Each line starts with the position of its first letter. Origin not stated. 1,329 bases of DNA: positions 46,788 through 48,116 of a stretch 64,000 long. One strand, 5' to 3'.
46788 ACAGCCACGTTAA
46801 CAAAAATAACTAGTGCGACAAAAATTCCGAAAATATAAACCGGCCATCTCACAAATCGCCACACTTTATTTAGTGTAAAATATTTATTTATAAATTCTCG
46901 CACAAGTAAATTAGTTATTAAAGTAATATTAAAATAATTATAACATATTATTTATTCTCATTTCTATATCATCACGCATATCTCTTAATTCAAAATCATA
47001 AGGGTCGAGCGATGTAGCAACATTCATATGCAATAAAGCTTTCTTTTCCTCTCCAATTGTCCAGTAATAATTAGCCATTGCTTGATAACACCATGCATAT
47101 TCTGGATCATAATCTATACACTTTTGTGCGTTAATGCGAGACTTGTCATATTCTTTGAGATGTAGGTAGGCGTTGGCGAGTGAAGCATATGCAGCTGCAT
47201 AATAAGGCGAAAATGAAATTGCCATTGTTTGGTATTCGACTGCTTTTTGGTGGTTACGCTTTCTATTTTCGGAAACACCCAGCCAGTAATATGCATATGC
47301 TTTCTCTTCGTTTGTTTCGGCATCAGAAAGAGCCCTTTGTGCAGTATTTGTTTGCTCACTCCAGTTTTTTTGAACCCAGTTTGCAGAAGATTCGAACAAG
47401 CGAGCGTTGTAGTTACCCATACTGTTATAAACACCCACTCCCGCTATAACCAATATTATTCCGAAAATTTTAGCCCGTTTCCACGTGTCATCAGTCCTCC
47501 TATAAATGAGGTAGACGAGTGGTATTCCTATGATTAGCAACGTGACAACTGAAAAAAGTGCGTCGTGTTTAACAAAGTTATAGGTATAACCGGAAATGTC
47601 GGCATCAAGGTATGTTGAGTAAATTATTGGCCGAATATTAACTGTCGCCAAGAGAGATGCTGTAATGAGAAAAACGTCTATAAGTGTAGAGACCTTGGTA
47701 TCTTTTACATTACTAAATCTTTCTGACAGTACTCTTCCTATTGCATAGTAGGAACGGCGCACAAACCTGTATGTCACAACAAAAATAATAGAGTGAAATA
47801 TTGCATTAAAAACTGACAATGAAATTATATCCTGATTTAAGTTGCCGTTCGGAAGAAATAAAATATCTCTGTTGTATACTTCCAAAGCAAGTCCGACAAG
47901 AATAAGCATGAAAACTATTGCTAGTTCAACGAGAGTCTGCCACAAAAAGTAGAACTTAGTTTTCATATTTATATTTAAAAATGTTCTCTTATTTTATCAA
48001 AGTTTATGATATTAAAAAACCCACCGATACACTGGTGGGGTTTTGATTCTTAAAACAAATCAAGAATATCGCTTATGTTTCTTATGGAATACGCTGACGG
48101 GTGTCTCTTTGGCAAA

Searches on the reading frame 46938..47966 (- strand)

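Call 80: search_protein_families(library=pfam, proteins=[window:46938-47966:-], max_evalue=0.00001)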
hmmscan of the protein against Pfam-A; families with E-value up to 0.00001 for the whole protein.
window:46938-47966:- (342 aa): 4 families
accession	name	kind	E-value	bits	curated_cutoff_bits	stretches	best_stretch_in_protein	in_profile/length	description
PF07719.23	TPR_2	-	3.3e-07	30.4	27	0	257-290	1-34/34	Tetratricopeptide repeat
PF13431.12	TPR_17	-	8e-07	29.3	24.4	0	249-277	5-33/34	Tetratricopeptide repeat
PF13424.12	TPR_12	-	1.3e-06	29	30.1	0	257-320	3-74/77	Tetratricopeptide repeat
PF13181.12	TPR_8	-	2.7e-06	27.5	25.7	0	257-289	1-33/34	Tetratricopeptide repeat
